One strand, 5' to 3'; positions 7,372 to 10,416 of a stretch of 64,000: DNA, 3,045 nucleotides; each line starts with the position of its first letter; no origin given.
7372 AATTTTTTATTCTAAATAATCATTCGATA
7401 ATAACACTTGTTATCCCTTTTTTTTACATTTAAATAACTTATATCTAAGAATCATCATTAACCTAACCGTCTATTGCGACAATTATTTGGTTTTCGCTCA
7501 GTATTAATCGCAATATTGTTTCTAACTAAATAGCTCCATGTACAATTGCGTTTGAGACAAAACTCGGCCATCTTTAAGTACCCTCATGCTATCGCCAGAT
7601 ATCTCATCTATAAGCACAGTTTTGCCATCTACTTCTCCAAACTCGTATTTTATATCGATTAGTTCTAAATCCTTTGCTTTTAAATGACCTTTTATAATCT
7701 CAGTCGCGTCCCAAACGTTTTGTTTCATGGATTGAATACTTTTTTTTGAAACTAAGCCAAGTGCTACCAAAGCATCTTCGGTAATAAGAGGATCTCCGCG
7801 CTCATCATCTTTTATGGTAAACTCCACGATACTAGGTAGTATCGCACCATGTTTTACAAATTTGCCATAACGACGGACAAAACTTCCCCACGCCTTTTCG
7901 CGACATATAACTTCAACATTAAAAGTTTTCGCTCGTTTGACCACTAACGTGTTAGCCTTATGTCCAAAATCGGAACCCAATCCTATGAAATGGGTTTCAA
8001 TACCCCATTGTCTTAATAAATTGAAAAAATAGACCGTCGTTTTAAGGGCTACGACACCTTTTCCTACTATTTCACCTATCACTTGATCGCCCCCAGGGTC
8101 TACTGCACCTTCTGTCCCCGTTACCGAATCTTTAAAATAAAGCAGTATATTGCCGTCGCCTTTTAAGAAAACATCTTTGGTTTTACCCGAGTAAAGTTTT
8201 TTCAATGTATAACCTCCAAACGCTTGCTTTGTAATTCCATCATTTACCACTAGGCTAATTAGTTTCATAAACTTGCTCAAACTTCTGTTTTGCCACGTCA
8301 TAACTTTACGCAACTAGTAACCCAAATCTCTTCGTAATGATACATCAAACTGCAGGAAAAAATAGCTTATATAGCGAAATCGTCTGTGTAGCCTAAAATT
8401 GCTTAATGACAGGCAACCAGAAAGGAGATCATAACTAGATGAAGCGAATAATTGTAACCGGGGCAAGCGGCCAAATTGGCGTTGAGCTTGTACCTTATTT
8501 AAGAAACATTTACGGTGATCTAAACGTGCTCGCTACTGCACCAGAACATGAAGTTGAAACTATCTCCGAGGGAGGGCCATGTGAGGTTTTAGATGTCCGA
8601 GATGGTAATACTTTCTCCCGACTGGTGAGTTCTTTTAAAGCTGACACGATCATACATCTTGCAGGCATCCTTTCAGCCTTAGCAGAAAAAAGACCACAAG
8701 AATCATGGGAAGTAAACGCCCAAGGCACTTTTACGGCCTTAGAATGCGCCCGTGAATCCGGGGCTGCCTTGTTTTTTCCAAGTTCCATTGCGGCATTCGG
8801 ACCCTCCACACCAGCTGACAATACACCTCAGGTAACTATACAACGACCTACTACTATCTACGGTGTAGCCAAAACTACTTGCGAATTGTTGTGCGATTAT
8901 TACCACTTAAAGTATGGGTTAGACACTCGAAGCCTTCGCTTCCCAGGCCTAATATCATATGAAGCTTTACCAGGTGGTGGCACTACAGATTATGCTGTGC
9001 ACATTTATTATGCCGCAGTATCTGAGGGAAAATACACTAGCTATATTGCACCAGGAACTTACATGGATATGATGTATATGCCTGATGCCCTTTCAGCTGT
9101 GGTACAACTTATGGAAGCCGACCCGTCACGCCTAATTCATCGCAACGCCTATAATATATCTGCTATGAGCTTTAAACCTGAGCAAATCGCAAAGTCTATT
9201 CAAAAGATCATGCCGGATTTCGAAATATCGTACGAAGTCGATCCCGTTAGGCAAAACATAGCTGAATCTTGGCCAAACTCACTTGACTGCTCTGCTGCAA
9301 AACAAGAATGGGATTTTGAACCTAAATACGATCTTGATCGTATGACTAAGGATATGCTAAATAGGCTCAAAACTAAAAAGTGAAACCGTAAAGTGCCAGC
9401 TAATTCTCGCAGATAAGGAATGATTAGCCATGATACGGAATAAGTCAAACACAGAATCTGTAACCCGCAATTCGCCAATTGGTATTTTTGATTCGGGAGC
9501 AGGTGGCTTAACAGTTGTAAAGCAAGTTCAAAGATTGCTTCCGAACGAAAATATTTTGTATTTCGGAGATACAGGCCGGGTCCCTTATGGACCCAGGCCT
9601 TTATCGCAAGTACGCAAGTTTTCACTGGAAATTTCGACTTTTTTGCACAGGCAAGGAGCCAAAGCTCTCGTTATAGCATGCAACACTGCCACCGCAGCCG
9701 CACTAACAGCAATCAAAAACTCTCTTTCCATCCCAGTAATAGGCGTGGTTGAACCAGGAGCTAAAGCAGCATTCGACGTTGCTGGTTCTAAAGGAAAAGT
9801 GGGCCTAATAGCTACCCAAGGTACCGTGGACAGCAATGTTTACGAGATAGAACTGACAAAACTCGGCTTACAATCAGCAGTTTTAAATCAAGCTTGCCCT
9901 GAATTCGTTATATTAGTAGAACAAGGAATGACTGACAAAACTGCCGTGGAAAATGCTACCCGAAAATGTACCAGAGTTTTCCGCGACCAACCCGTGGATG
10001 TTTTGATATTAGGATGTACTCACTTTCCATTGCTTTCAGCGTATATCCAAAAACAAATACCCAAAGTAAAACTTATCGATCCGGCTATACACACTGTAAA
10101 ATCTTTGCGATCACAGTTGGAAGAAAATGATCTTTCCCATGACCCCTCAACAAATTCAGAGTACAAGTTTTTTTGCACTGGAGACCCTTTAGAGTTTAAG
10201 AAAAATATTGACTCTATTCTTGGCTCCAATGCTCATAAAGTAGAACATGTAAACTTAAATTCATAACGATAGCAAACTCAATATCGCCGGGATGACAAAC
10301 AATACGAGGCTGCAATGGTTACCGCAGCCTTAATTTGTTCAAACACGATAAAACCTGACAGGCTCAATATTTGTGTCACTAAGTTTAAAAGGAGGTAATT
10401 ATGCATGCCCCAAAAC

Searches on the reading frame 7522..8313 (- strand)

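Call 37: search_protein_families(library=pfam, proteins=[window:7522-8313:-], max_evalue=0.00001)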
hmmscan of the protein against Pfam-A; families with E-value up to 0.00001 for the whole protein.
window:7522-8313:- (263 aa): 1 family
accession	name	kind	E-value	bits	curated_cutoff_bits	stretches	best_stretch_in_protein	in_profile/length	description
PF01259.24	SAICAR_synt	-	4.1e-42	145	20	1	39-249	1-200/233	SAICAR synthetase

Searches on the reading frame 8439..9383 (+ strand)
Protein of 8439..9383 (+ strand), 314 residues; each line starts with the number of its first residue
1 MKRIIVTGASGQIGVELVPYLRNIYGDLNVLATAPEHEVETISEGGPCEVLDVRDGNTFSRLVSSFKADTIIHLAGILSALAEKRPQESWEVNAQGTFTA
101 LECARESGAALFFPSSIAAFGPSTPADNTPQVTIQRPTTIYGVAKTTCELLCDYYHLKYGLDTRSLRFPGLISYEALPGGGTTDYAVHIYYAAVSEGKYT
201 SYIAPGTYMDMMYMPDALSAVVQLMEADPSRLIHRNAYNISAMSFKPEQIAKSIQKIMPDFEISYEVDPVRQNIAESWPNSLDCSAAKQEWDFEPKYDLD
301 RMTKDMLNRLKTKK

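Call 37: search_protein_families(library=pfam, proteins=[window:8439-9383:+], max_evalue=0.00001)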
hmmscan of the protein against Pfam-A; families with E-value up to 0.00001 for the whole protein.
window:8439-9383:+ (314 aa): 5 families
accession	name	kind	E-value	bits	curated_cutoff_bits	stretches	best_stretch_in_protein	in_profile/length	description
PF01370.27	Epimerase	-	4.1e-28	98.8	20.9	1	4-240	1-239/240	NAD dependent epimerase/dehydratase family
PF16363.11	GDP_Man_Dehyd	-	1.3e-18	68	27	1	5-306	1-332/332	GDP-mannose 4,6 dehydratase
PF04321.23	RmlD_sub_bind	-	4.1e-11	42.9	27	1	3-150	2-134/287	RmlD substrate binding domain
PF01073.25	3Beta_HSD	-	2.3e-07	30.6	22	1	5-125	1-125/280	3-beta hydroxysteroid dehydrogenase/isomerase family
PF02719.21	Polysacc_synt_2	-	1.8e-06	27.8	20.2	0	4-113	1-124/293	Polysaccharide biosynthesis protein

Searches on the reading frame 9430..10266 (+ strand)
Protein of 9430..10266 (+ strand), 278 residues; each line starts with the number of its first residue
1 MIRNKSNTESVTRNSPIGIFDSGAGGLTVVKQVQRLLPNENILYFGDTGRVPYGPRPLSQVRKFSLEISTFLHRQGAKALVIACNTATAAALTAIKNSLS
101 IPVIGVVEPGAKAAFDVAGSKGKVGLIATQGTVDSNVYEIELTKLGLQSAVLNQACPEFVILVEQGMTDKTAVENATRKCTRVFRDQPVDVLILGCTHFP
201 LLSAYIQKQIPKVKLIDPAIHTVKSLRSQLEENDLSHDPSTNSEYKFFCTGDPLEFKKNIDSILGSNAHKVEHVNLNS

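Call 37: search_protein_families(library=pfam, proteins=[window:9430-10266:+], max_evalue=0.00001)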
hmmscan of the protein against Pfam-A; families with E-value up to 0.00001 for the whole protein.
window:9430-10266:+ (278 aa): 1 family
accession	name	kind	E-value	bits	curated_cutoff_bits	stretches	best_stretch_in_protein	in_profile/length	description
PF01177.27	Asp_Glu_race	-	6.6e-28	98.4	31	1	29-224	16-209/211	Asp/Glu/Hydantoin racemase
